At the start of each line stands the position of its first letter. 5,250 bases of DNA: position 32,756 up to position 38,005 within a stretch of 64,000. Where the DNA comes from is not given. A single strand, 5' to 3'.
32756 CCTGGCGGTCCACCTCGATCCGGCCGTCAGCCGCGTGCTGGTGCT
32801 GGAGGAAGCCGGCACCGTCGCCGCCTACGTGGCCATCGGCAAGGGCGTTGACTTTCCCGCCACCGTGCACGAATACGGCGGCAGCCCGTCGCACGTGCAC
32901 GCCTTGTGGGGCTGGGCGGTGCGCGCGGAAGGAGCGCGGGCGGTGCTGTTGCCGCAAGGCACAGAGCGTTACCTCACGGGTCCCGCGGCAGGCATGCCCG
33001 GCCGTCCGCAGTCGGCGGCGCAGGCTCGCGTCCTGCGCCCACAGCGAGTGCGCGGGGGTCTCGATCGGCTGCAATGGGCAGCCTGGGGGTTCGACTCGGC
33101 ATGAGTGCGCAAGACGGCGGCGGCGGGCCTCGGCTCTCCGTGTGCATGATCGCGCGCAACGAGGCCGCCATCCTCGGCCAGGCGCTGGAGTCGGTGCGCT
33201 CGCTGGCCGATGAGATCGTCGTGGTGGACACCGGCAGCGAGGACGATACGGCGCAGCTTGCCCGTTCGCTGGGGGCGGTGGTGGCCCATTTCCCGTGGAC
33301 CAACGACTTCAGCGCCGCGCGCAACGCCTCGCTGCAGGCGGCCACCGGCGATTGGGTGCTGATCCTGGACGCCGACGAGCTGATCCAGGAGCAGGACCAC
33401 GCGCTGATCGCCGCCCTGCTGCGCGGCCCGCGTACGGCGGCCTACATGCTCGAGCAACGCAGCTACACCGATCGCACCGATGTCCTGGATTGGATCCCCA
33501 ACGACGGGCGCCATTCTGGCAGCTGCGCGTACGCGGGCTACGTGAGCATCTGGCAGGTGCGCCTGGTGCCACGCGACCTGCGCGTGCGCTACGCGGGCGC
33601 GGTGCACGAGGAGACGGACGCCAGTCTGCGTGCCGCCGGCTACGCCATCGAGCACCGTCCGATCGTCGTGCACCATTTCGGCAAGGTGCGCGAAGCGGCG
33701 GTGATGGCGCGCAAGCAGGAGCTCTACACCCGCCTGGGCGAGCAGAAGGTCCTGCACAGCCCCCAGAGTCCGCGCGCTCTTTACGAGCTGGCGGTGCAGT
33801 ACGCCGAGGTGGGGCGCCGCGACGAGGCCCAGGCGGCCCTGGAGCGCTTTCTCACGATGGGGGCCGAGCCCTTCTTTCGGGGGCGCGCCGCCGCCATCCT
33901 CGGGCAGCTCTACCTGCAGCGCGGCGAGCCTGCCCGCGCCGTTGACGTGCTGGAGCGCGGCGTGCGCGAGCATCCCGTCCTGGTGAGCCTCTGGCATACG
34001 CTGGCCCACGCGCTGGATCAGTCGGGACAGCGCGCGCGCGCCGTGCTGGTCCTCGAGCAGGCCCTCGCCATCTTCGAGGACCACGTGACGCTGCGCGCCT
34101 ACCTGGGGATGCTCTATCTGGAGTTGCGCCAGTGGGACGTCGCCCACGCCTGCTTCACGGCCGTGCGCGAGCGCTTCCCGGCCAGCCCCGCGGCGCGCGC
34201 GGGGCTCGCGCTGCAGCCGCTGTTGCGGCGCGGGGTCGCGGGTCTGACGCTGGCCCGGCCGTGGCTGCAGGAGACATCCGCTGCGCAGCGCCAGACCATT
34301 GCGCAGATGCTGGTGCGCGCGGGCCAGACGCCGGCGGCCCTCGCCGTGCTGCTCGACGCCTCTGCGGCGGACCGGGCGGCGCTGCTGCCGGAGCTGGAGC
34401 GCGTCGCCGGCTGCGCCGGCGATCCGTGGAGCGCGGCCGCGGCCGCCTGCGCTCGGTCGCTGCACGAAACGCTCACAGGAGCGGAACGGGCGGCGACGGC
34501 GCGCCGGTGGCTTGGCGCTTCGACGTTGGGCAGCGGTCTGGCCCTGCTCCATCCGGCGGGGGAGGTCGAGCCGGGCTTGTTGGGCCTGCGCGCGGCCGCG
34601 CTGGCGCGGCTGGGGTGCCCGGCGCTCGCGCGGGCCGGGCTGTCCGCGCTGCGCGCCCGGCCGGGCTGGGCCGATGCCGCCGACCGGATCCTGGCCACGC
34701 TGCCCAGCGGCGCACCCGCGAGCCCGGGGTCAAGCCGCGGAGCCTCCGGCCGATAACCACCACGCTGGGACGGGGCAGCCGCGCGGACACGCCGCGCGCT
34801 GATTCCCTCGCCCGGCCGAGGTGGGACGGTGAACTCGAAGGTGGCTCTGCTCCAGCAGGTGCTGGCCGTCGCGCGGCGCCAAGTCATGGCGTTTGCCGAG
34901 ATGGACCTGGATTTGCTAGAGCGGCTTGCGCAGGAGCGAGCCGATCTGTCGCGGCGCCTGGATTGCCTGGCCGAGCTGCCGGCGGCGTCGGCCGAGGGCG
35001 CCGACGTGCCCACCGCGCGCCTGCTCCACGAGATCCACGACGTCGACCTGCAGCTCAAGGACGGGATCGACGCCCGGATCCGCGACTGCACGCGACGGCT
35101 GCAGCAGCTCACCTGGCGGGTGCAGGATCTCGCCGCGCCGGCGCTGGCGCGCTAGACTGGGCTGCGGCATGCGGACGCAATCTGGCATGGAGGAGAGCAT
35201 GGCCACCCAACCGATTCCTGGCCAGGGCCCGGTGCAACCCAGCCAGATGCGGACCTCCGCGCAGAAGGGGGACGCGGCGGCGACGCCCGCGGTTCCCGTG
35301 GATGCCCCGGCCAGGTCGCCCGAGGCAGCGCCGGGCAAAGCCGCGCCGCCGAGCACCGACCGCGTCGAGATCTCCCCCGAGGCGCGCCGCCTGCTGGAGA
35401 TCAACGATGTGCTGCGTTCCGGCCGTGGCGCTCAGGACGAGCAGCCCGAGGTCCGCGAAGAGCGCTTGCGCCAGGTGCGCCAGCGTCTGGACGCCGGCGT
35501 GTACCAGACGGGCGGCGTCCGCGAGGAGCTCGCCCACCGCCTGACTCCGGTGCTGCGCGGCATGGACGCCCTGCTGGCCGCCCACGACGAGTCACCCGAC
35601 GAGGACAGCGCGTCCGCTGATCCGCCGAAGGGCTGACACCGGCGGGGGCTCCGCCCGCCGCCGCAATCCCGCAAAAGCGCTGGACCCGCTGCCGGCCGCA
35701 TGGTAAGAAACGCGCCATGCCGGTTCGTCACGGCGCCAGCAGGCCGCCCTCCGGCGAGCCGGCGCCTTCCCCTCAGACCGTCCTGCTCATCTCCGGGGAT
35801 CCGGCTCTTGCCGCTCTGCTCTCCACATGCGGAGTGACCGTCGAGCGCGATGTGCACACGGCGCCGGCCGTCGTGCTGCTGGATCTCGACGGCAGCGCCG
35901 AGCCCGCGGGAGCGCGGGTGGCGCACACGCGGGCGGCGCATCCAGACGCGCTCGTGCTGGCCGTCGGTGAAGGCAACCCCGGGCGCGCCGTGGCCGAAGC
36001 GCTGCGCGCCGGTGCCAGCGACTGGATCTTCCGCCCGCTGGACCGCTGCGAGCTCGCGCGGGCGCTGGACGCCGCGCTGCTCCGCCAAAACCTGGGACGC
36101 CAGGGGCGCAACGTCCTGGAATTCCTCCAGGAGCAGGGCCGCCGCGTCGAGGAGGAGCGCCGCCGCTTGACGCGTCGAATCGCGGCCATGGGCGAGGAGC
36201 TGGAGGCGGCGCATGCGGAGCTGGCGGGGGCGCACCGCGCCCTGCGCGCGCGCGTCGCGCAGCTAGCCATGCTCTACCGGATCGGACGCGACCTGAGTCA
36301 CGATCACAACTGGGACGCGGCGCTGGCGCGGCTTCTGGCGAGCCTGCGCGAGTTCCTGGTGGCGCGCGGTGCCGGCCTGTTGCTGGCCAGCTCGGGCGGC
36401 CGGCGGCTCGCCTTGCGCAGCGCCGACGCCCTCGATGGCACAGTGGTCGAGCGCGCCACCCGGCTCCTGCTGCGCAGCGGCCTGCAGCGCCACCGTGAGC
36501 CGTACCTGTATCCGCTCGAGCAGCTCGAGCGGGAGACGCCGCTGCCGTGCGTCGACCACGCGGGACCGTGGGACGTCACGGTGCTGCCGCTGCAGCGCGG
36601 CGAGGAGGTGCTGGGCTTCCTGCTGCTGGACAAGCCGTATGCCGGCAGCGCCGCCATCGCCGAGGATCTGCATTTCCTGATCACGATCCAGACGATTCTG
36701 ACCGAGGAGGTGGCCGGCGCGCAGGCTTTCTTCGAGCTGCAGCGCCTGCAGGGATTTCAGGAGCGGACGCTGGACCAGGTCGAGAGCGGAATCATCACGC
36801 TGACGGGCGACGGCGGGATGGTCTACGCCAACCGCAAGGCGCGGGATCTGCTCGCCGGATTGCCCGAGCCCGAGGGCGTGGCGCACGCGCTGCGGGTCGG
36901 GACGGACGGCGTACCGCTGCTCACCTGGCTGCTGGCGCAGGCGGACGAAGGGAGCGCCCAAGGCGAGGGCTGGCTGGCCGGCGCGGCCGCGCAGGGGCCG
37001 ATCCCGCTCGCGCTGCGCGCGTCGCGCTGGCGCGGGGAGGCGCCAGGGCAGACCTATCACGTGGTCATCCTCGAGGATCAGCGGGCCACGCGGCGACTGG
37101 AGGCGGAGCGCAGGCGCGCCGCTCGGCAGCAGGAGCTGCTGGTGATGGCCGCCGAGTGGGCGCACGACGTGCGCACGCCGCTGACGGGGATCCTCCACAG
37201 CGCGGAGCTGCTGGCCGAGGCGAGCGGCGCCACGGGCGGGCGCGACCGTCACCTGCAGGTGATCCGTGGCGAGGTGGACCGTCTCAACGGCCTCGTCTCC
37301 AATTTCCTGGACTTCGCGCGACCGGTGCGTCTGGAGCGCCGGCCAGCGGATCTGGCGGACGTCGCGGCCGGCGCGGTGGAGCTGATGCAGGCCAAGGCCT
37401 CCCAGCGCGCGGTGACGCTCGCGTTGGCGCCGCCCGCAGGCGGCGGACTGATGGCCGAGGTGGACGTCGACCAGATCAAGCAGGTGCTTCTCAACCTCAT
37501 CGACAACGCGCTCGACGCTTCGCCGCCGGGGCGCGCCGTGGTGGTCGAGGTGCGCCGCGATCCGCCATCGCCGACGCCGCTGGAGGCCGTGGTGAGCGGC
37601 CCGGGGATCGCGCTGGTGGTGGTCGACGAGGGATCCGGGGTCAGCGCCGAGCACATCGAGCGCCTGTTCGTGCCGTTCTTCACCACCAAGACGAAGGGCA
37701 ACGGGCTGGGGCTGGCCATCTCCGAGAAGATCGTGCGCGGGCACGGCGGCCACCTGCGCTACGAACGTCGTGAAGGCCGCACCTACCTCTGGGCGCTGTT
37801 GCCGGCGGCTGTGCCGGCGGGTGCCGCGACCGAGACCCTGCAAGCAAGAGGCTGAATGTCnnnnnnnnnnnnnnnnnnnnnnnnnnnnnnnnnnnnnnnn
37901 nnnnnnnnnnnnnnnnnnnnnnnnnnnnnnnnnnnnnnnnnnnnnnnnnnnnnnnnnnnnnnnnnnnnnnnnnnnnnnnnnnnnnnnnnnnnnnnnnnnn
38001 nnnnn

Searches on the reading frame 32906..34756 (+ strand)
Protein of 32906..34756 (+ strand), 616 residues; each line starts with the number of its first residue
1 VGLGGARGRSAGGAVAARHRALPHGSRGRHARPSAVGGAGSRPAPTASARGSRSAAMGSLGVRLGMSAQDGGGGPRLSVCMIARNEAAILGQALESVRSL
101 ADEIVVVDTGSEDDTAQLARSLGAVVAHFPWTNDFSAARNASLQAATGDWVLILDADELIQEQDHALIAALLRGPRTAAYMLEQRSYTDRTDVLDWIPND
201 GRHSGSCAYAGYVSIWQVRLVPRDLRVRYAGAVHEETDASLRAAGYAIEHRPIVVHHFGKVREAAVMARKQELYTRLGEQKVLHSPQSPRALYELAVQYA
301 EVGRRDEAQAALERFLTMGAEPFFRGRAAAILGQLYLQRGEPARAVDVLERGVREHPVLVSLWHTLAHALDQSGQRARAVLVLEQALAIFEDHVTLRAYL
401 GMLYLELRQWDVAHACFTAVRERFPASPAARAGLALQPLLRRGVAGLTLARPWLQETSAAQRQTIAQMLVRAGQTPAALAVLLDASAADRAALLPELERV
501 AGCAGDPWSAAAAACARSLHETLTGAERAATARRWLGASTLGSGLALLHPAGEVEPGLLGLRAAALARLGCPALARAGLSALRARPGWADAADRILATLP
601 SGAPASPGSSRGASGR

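Call 7: search_protein_families(library=pfam, proteins=[window:32906-34756:+], max_evalue=0.01)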
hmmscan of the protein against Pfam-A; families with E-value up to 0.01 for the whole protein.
window:32906-34756:+ (616 aa): 17 families
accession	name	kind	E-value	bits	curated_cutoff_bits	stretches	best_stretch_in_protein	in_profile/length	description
PF00535.33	Glycos_transf_2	-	8e-22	78.4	23.3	1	78-191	1-122/168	Glycosyl transferase family 2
PF07719.23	TPR_2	-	5.3e-14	51.5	27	0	362-393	3-34/34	Tetratricopeptide repeat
PF13428.12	TPR_14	-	6.3e-12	45.4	23.5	2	361-400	2-41/44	Tetratricopeptide repeat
PF13704.12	Glyco_tranf_2_4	-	2.3e-11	44.5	27.5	1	84-165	1-89/98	Glycosyl transferase family 2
PF14559.12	TPR_19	-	2.3e-11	44.3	25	1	372-435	3-66/68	Tetratricopeptide repeat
PF13181.12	TPR_8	-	2.6e-08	33.8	25.7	0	361-392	2-33/34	Tetratricopeptide repeat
PF13174.12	TPR_6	-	3.9e-08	33.9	26.3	0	291-316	2-27/33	Tetratricopeptide repeat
PF13176.12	TPR_7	-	7.5e-08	32.3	27.9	0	330-355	3-30/36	Tetratricopeptide repeat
PF13431.12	TPR_17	-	8.3e-07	29.3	24.4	0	285-309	9-33/34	Tetratricopeptide repeat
PF13432.12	TPR_16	-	1.8e-06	28.7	32.7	2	293-357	1-62/65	Tetratricopeptide repeat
PF12895.13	ANAPC3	-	6.6e-06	26.8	27.2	0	364-417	27-79/82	Anaphase-promoting complex, cyclosome, subunit 3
PF00515.34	TPR_1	-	1.7e-05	24.8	27.8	0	289-314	1-26/34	Tetratricopeptide repeat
PF13641.12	Glyco_tranf_2_3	-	0.00012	22.6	27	1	75-184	1-123/230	Glycosyltransferase like family 2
PF13371.12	TPR_9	-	0.00035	21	35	0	372-431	7-66/73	Tetratricopeptide repeat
PF13424.12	TPR_12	-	0.00042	20.9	30.1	0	290-352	4-71/77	Tetratricopeptide repeat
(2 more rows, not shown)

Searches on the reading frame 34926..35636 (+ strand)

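Call 7: search_protein_families(library=pfam, proteins=[window:34926-35636:+], max_evalue=0.01)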
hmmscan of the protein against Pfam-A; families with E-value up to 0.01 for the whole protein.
window:34926-35636:+ (236 aa): 1 family
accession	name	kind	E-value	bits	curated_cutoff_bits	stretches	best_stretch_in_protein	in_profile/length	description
PF04316.19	FlgM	-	3.7e-06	27.5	25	1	145-194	1-43/55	Anti-sigma-28 factor, FlgM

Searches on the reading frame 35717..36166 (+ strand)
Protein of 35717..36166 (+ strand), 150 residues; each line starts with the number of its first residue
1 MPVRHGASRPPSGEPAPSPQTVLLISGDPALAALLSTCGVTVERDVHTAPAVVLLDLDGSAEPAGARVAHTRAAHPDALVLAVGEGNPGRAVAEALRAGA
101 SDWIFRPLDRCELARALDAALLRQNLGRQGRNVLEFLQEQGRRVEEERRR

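Call 97: search_protein_families(library=pfam, proteins=[window:35717-36166:+], max_evalue=1)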
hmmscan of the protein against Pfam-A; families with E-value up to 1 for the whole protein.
window:35717-36166:+ (150 aa): 1 family
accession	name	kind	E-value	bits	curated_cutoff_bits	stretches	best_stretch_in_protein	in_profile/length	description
PF16968.11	TadZ_N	-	0.006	16.7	26.4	1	48-113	46-112/133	Pilus assembly protein TadZ N-terminal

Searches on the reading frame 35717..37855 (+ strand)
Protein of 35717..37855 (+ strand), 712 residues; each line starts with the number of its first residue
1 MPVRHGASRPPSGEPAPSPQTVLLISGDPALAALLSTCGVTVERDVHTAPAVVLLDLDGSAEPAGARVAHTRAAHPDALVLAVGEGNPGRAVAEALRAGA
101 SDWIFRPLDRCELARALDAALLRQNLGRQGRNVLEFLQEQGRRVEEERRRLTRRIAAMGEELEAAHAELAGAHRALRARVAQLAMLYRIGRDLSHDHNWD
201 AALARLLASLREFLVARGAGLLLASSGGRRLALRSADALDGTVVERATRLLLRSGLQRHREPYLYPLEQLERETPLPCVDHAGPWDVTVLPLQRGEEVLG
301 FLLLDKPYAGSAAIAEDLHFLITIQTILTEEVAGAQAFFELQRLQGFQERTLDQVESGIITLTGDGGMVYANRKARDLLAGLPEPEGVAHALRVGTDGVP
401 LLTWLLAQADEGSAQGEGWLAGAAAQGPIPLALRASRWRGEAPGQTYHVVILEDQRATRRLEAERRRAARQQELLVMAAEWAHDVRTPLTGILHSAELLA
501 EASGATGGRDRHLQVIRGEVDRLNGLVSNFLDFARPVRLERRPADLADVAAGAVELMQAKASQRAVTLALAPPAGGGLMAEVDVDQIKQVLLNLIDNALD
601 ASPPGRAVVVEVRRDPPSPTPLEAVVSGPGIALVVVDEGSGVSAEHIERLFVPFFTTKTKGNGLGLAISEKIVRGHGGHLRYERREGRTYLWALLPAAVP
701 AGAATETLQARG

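Call 7: search_protein_families(library=pfam, proteins=[window:35717-37855:+], max_evalue=0.01)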
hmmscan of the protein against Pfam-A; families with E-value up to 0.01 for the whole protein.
window:35717-37855:+ (712 aa): 2 families
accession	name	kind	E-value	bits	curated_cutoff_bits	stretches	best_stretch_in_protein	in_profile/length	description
PF02518.31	HATPase_c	-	1.4e-20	74.2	26.4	1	583-697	2-109/111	Histidine kinase-, DNA gyrase B-, and HSP90-like ATPase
PF00512.31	HisKA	-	5.9e-14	52.3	26.9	1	477-535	5-62/66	His Kinase A (phospho-acceptor) domain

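Call 22: search_protein_families(library=ncbifam, proteins=[window:35717-37855:+], max_evalue=0.01)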
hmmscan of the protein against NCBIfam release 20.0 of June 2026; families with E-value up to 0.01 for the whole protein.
window:35717-37855:+ (712 aa): 71 families (the best 25 are shown)
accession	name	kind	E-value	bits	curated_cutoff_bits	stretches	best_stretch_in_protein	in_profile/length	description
NF008468.0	PRK11360.1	equivalog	8.3e-47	159.9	646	1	340-688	262-598/616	two-component system sensor histidine kinase AtoS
NF007688.0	PRK10364.1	equivalog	1.6e-42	145.8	479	1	455-693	221-446/460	two-component system sensor histidine kinase ZraS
NF010411.0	PRK13837.1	equivalog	1.3e-32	112.7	647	1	451-681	427-658/828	two-component system VirA-like sensor kinase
NF053867.1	SprKinKinDBac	equivalog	5.3e-27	94.4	775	1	459-687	269-488/500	sporulation kinase KinD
TIGR02956.1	TMAO_torS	equivalog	8.8e-27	93.6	676.5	1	460-688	454-672/967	TMAO reductase system sensor histidine kinase/response regulator TorS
NF046044.1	PnpS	equivalog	5e-26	91.6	400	1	351-684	60-377/390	two-component system histidine kinase PnpS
NF052574.1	HisKinEspCMyxo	equivalog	9.1e-26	90.2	1200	1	433-705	376-645/785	serine histidine kinase EspC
NF046020.1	HisKinCckABruc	equivalog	2.7e-23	81.8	1000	1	454-700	460-710/868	cell cycle histidine kinase CckA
NF008312.0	PRK11100.1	equivalog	6.5e-23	81.3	356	1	477-687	259-463/477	two-component system sensor histidine kinase CreC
NF040691.1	MtrAB_MtrB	equivalog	3.1e-21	76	450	1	482-688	279-482/507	MtrAB system histidine kinase MtrB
NF058527.1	HistKinChvGCaul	equivalog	3.1e-21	75.7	740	1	470-687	302-517/535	two-component sensor histidine kinase ChvG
NF047466.1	hybrid_RR_LvrB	exception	1.8e-20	73.4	500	1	460-688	138-366/377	hybrid histidine kinase/response regulator LvrB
NF033092.0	HK_WalK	equivalog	2.1e-20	72.9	725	1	448-688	355-584/594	cell wall metabolism sensor histidine kinase WalK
TIGR02966.1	phoR_proteo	equivalog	3.2e-20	72.4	334.2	1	442-687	96-324/333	phosphate regulon sensor histidine kinase PhoR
NF041880.1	EPS_EpsF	equivalog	3.2e-19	68.8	900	1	459-683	262-476/492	response regulator EpsF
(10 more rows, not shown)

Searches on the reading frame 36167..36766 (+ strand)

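Call 97: search_protein_families(library=pfam, proteins=[window:36167-36766:+], max_evalue=1)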
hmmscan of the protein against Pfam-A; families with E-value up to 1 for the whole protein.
window:36167-36766:+ (200 aa): 2 families
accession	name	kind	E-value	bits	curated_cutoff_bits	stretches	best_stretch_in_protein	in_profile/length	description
PF13492.12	GAF_3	-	0.0035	18.2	27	1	53-173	6-118/129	GAF domain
PF25078.1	DUF7801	-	0.074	13.7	33.2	1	5-62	24-81/155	Domain of unknown function (DUF7801)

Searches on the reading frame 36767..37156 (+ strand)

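Call 97: search_protein_families(library=pfam, proteins=[window:36767-37156:+], max_evalue=1)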
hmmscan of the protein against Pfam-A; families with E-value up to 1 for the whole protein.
window:36767-37156:+ (130 aa): 3 families
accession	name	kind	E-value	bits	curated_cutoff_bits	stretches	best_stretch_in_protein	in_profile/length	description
PF00989.32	PAS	-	0.0028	18.1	22.6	1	2-29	7-34/113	PAS fold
PF08448.16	PAS_4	-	0.013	16.2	23.1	1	2-93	1-93/110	PAS fold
PF13188.13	PAS_8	-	0.16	12.4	21.8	1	2-30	7-35/65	PAS domain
